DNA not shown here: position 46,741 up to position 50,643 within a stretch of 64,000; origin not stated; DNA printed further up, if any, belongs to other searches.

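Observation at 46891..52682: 1901-aa exported coiled-coil giant with internal repeat modules and a C-terminal TPR, driven by a perfect consensus promoter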

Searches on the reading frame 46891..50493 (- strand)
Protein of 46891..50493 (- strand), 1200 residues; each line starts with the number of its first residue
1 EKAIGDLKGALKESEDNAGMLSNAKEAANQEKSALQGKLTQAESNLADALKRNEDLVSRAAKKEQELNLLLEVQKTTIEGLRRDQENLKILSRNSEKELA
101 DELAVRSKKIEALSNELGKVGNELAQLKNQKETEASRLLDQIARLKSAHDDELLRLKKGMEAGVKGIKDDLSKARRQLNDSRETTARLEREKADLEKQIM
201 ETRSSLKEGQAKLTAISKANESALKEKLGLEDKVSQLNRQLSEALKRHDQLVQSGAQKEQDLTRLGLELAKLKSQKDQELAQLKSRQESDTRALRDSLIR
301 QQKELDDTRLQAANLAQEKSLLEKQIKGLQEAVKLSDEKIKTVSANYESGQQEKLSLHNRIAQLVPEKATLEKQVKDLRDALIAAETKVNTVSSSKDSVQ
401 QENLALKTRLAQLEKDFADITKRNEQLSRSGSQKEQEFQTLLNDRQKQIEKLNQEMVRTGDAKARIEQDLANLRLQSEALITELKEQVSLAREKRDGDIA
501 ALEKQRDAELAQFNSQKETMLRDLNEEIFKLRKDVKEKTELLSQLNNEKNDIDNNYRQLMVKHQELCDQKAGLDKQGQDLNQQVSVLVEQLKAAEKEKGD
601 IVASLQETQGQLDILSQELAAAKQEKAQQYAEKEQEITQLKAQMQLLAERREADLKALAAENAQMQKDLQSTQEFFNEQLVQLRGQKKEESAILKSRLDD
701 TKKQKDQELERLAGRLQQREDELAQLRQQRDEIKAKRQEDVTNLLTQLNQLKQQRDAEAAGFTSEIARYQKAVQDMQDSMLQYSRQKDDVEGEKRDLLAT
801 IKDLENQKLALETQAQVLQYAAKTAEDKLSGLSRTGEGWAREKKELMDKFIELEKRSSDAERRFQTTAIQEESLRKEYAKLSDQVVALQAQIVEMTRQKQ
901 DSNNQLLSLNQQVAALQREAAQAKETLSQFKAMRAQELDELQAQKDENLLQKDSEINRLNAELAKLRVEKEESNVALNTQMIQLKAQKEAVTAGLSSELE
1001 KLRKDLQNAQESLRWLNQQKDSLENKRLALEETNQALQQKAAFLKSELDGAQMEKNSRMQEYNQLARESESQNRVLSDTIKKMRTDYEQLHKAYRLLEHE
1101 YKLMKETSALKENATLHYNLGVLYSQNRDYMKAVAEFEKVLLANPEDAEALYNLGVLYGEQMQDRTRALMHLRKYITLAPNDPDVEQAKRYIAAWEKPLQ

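Call 39: search_protein_representatives(protein=window:46891-50493:-)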
Query: 1200 residues. Proteins with E-value up to 0.001 (for the whole library): 10111; up to 1e-10: 756; up to 1e-30: 6. The best 150 are listed.
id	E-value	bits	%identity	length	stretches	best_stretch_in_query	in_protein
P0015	1.6e-38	149.2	35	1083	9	1113-1185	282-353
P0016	1.8e-34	135.7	33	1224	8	1113-1186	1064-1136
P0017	3.5e-34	134.8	32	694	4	1000-1197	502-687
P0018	8.7e-32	126.9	46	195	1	1034-1197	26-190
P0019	1.6e-31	125.9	32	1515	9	1090-1182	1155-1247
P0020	3.4e-31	124.9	31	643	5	1100-1191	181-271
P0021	3.8e-30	121.4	31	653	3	1031-1197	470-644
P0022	9.9e-30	120.1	32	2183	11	1117-1182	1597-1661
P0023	2.6e-29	118.7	37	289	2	1046-1196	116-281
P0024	4.1e-29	118.0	31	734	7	1111-1192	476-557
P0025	1.0e-28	116.7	33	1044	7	1112-1184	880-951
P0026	2.1e-28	115.7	31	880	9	1114-1192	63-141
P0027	4.1e-28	114.7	33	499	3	1049-1197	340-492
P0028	4.9e-28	114.4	32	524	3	1047-1197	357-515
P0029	1.4e-27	112.9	32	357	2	1017-1196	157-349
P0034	4.6e-26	107.9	31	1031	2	1068-1196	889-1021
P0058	2.7e-20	88.8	32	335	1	911-1196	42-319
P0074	5.1e-19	84.6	32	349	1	883-1196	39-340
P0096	2.7e-18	82.2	28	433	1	869-1196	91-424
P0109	6.3e-18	81.0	45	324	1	1085-1196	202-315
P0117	2.3e-17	79.1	30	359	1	880-1196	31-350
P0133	6.3e-17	77.7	31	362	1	878-1196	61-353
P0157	3.5e-16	75.2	31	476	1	720-1196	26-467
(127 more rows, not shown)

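Call 43: search_protein_families(library=ncbifam, proteins=[P0117, P0133, P0058, P0074, P0109, P0157, P0021, P0017, P0034, P0096], max_evalue=0.001)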
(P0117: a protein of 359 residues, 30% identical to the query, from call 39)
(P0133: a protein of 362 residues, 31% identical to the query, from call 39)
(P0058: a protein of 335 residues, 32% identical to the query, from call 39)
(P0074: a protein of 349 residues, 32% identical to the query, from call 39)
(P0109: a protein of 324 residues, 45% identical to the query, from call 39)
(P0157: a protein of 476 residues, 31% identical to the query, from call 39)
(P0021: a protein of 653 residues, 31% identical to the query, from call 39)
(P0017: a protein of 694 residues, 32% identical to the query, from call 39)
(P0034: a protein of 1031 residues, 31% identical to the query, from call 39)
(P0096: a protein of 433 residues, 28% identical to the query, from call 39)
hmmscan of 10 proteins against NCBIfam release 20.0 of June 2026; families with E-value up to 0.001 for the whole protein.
P0117 (359 aa): 13 families
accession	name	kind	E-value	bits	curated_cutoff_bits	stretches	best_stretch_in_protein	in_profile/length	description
NF040959.1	MamA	equivalog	4.1e-09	36.2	200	1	260-333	98-170/204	magnetosome protein MamA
TIGR02168.1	SMC_prok_B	equivalog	2.4e-08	32.2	567.35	1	31-266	683-919/1181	chromosome segregation protein SMC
TIGR02521.1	type_IV_pilW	equivalog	4.2e-08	33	154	1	258-335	22-98/234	type IV pilus biogenesis/stability protein PilW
TIGR04211.1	SH3_and_anchor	equivalog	4e-07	29.8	65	0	25-129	57-160/198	TIGR04211 family SH3 domain-containing protein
NF008391.2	PRK11189.1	equivalog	4.4e-07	29.7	250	1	270-333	101-164/297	lipoprotein NlpI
TIGR02917.1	PEP_TPR_lipo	equivalog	1.7e-06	26.2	312.2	1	255-332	453-529/899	XrtA/PEP-CTERM system TPR-repeat protein PrsT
NF033762.1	social_mot_Tgl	equivalog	1e-05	25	225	1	264-331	28-95/252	social motility TPR repeat lipoprotein Tgl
TIGR02169.1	SMC_prok_A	equivalog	1.6e-05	22.8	729.4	1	28-290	676-944/1165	chromosome segregation protein SMC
TIGR04523.1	Mplasa_alph_rch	subfamily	3.2e-05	22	270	1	147-266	315-435/745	helix-rich protein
NF033885.1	conj_TraP_IncI1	equivalog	4.5e-05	23.3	135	1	8-179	15-168/217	conjugal transfer protein TraP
TIGR02552.1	LcrH_SycD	equivalog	4.7e-05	23.1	104.8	1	271-345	56-129/136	SycD/LcrH family type III secretion system chaperone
NF047558.1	TPR_END_plus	domain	0.00023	21.1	32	0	270-300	2-32/56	TPR end-of-group domain-containing protein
NF045487.1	ASRP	equivalog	0.00033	19.4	300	0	126-261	129-267/593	archaea-specific SMC-related protein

P0133 (362 aa): 10 families
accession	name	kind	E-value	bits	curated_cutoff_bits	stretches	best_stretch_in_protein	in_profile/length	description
TIGR02521.1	type_IV_pilW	equivalog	5.6e-08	32.6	154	1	262-338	23-98/234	type IV pilus biogenesis/stability protein PilW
NF008391.2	PRK11189.1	equivalog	1.1e-07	31.7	250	1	271-340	99-168/297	lipoprotein NlpI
NF040959.1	MamA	equivalog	1.9e-06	27.4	200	1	268-330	137-198/204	magnetosome protein MamA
TIGR04523.1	Mplasa_alph_rch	subfamily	3.5e-06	25.2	270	1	34-269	405-633/745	helix-rich protein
TIGR02169.1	SMC_prok_A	equivalog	3.6e-05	21.6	729.4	1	32-195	349-507/1165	chromosome segregation protein SMC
NF033762.1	social_mot_Tgl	equivalog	5.3e-05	22.7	225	1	267-334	28-95/252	social motility TPR repeat lipoprotein Tgl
TIGR02168.1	SMC_prok_B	equivalog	0.00011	20.1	567.35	1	50-294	688-930/1181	chromosome segregation protein SMC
NF002572.0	PRK02224.1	equivalog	0.00026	19.4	1087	1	55-263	199-408/888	DNA double-strand break repair ATPase Rad50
NF047507.1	TPR_BatC_Lepto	exception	0.00048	19.7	175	1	270-313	96-139/214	TPR repeat-containing protein BatC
NF045487.1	ASRP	equivalog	0.0005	18.8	300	0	125-260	146-274/593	archaea-specific SMC-related protein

P0058 (335 aa): 15 families
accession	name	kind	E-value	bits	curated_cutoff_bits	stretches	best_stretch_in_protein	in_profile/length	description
NF033762.1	social_mot_Tgl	equivalog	7.2e-11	41.9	225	1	234-308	28-102/252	social motility TPR repeat lipoprotein Tgl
NF040959.1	MamA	equivalog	1.7e-10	40.7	200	1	234-305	102-172/204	magnetosome protein MamA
TIGR02521.1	type_IV_pilW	equivalog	1.5e-08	34.5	154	1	234-307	28-100/234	type IV pilus biogenesis/stability protein PilW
TIGR02917.1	PEP_TPR_lipo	equivalog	8.6e-08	30.5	312.2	1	236-308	362-433/899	XrtA/PEP-CTERM system TPR-repeat protein PrsT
TIGR02169.1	SMC_prok_A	equivalog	7.5e-07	27.2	729.4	1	27-208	244-430/1165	chromosome segregation protein SMC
NF033758.1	gliding_GltE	equivalog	7.9e-07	28.4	225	1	235-303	288-356/411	adventurous gliding motility TPR repeat lipoprotein GltE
TIGR03302.1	OM_YfiO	subfamily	1.4e-06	27.9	81.4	1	238-317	34-115/239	outer membrane protein assembly factor BamD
NF008391.2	PRK11189.1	equivalog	6.5e-06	25.8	250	1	199-305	63-166/297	lipoprotein NlpI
TIGR02168.1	SMC_prok_B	equivalog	2.1e-05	22.5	567.35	1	28-246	246-468/1181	chromosome segregation protein SMC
NF047507.1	TPR_BatC_Lepto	exception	4.3e-05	23.1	175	1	219-311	43-135/214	TPR repeat-containing protein BatC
NF047558.1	TPR_END_plus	domain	5.2e-05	23.1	32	0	239-270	1-32/56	TPR end-of-group domain-containing protein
NF045487.1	ASRP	equivalog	0.00036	19.3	300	0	38-203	313-458/593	archaea-specific SMC-related protein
NF041035.1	Rad50_Halo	equivalog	0.00049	18.6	1000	1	28-203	258-430/883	DNA double-strand break repair ATPase Rad50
NF002725.1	PRK02603.1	equivalog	0.00061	19.8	143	1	223-284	58-119/173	photosystem I assembly protein Ycf3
NF002572.0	PRK02224.1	equivalog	0.00081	17.8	1087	1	37-199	215-565/888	DNA double-strand break repair ATPase Rad50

P0074 (349 aa): 10 families
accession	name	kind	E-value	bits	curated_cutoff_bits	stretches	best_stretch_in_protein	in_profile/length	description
NF040959.1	MamA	equivalog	4.4e-10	39.3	200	1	203-322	85-202/204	magnetosome protein MamA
NF033762.1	social_mot_Tgl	equivalog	8.9e-08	31.8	225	1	255-329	28-102/252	social motility TPR repeat lipoprotein Tgl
TIGR02521.1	type_IV_pilW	equivalog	1.1e-07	31.6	154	1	249-329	22-101/234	type IV pilus biogenesis/stability protein PilW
TIGR02168.1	SMC_prok_B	equivalog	7.9e-07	27.2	567.35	1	23-239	300-517/1181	chromosome segregation protein SMC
NF033758.1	gliding_GltE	equivalog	7.6e-06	25.1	225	1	248-329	212-292/411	adventurous gliding motility TPR repeat lipoprotein GltE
NF045780.1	TrlF_fam_ATP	equivalog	2.8e-05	23.1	350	1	27-259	507-740/944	TrlF family AAA-like ATPase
TIGR02169.1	SMC_prok_A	equivalog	9.8e-05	20.2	729.4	1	22-157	369-504/1165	chromosome segregation protein SMC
TIGR04211.1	SH3_and_anchor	equivalog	0.00014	21.5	65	0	161-257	67-162/198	TIGR04211 family SH3 domain-containing protein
NF008391.2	PRK11189.1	equivalog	0.00054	19.6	250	1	255-325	62-131/297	lipoprotein NlpI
NF047507.1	TPR_BatC_Lepto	exception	0.00094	18.7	175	1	251-329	51-132/214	TPR repeat-containing protein BatC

P0109 (324 aa): 12 families
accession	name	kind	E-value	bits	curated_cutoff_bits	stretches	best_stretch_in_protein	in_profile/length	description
NF040959.1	MamA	equivalog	2.5e-08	33.6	200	1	232-299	105-171/204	magnetosome protein MamA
TIGR02168.1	SMC_prok_B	equivalog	6.7e-08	30.8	567.35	1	25-232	733-934/1181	chromosome segregation protein SMC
TIGR02521.1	type_IV_pilW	equivalog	5.4e-07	29.4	154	1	227-300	26-98/234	type IV pilus biogenesis/stability protein PilW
NF008391.2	PRK11189.1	equivalog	7.3e-07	29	250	1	236-306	102-172/297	lipoprotein NlpI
TIGR04211.1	SH3_and_anchor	equivalog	2.5e-06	27.3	65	0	89-178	69-158/198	TIGR04211 family SH3 domain-containing protein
TIGR02917.1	PEP_TPR_lipo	equivalog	3.6e-06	25.1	312.2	1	230-300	463-532/899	XrtA/PEP-CTERM system TPR-repeat protein PrsT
NF002725.1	PRK02603.1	equivalog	3.8e-05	23.8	143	1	232-280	72-120/173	photosystem I assembly protein Ycf3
NF033758.1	gliding_GltE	equivalog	8e-05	21.8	225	1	231-298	289-356/411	adventurous gliding motility TPR repeat lipoprotein GltE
NF033762.1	social_mot_Tgl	equivalog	9.2e-05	21.9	225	1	230-295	29-94/252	social motility TPR repeat lipoprotein Tgl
TIGR02209.1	ftsL_broad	equivalog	0.00029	20.7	42.45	0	5-65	2-62/85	cell division protein FtsL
TIGR02169.1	SMC_prok_A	equivalog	0.00039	18.2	729.4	1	27-259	212-444/1165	chromosome segregation protein SMC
NF003034.1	PRK03918.1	equivalog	0.00096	17.2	700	0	26-235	213-418/878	DNA double-strand break repair ATPase Rad50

P0157 (476 aa): 4 families
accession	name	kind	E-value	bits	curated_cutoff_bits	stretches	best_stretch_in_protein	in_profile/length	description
NF040959.1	MamA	equivalog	7.6e-08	32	200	1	381-452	102-172/204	magnetosome protein MamA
TIGR02521.1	type_IV_pilW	equivalog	9e-07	28.7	154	1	380-451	27-97/234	type IV pilus biogenesis/stability protein PilW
TIGR02552.1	LcrH_SycD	equivalog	0.00022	20.9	104.8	1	388-461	56-128/136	SycD/LcrH family type III secretion system chaperone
TIGR02168.1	SMC_prok_B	equivalog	0.00077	17.3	567.35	0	32-200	188-354/1181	chromosome segregation protein SMC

P0021 (653 aa): 5 families
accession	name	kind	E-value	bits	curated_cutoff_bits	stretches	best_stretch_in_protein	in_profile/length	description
NF040959.1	MamA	equivalog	3.4e-10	39.7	200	1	501-631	53-174/204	magnetosome protein MamA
TIGR02168.1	SMC_prok_B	equivalog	5e-08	31.2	567.35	1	37-311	242-517/1181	chromosome segregation protein SMC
NF033762.1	social_mot_Tgl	equivalog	2e-06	27.3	225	1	558-633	28-103/252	social motility TPR repeat lipoprotein Tgl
NF002725.1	PRK02603.1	equivalog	8.1e-06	26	143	1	554-610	65-121/173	photosystem I assembly protein Ycf3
NF047558.1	TPR_END_plus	domain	9.6e-05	22.3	32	0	563-596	1-34/56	TPR end-of-group domain-containing protein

P0017 (694 aa): 11 families
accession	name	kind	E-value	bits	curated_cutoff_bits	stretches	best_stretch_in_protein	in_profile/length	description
NF040959.1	MamA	equivalog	1.5e-11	44.1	200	1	593-674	94-174/204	magnetosome protein MamA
NF033762.1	social_mot_Tgl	equivalog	3.2e-10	39.8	225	1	601-676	28-103/252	social motility TPR repeat lipoprotein Tgl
TIGR02168.1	SMC_prok_B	equivalog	5.9e-10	37.6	567.35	1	73-343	224-494/1181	chromosome segregation protein SMC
NF047507.1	TPR_BatC_Lepto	exception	4.6e-08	32.8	175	2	581-644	73-136/214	TPR repeat-containing protein BatC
TIGR02169.1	SMC_prok_A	equivalog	3.3e-07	28.4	729.4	0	145-401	676-936/1165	chromosome segregation protein SMC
TIGR04523.1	Mplasa_alph_rch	subfamily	1.1e-06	26.9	270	0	416-631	48-255/745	helix-rich protein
TIGR02795.1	tol_pal_ybgF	equivalog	8.2e-06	26.4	90.1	1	579-677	15-114/119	tol-pal system protein YbgF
NF002725.1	PRK02603.1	equivalog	1e-05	25.6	143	1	581-651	50-119/173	photosystem I assembly protein Ycf3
NF047558.1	TPR_END_plus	domain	1.1e-05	25.3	32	0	640-673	1-33/56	TPR end-of-group domain-containing protein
NF002572.0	PRK02224.1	equivalog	3.2e-05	22.4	1087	1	105-303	209-410/888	DNA double-strand break repair ATPase Rad50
TIGR02552.1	LcrH_SycD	equivalog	0.00026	20.7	104.8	1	607-680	55-127/136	SycD/LcrH family type III secretion system chaperone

P0034 (1031 aa): 9 families
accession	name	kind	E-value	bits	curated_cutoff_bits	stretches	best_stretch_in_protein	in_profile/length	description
TIGR02168.1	SMC_prok_B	equivalog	1.9e-18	65.7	567.35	3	541-829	221-511/1181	chromosome segregation protein SMC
TIGR02169.1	SMC_prok_A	equivalog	1.5e-14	52.7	729.4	3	469-752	713-997/1165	chromosome segregation protein SMC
NF045487.1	ASRP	equivalog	1.9e-13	49.9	300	2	400-730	124-466/593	archaea-specific SMC-related protein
NF040959.1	MamA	equivalog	1.2e-10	41.2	200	1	929-1009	95-174/204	magnetosome protein MamA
TIGR04523.1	Mplasa_alph_rch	subfamily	5.2e-09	34.6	270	0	573-717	496-642/745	helix-rich protein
NF003034.1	PRK03918.1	equivalog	1.3e-08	33.4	700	0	289-545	181-434/878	DNA double-strand break repair ATPase Rad50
NF047558.1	TPR_END_plus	domain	4.9e-06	26.4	32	0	941-972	1-32/56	TPR end-of-group domain-containing protein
TIGR04211.1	SH3_and_anchor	equivalog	1.6e-05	24.6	65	0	386-499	55-165/198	TIGR04211 family SH3 domain-containing protein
NF002572.0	PRK02224.1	equivalog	0.00017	20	1087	0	57-588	186-696/888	DNA double-strand break repair ATPase Rad50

P0096 (433 aa): 9 families
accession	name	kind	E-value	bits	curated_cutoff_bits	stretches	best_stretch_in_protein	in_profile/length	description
NF040959.1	MamA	equivalog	2.3e-09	37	200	1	330-408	94-170/204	magnetosome protein MamA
TIGR02168.1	SMC_prok_B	equivalog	9.5e-08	30.2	567.35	1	93-351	240-496/1181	chromosome segregation protein SMC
TIGR04523.1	Mplasa_alph_rch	subfamily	1.2e-06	26.8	270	1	78-342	299-563/745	helix-rich protein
NF033762.1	social_mot_Tgl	equivalog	3.5e-06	26.5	225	1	339-409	28-98/252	social motility TPR repeat lipoprotein Tgl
NF002725.1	PRK02603.1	equivalog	1.5e-05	25.1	143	1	336-389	66-119/173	photosystem I assembly protein Ycf3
TIGR02521.1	type_IV_pilW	equivalog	1.6e-05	24.6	154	1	338-412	27-100/234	type IV pilus biogenesis/stability protein PilW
TIGR02795.1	tol_pal_ybgF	equivalog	4.1e-05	24.2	90.1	1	341-410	38-109/119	tol-pal system protein YbgF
NF008391.2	PRK11189.1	equivalog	8.2e-05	22.2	250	1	338-407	95-163/297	lipoprotein NlpI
NF047558.1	TPR_END_plus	domain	0.00013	21.9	32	0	344-379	1-36/56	TPR end-of-group domain-containing protein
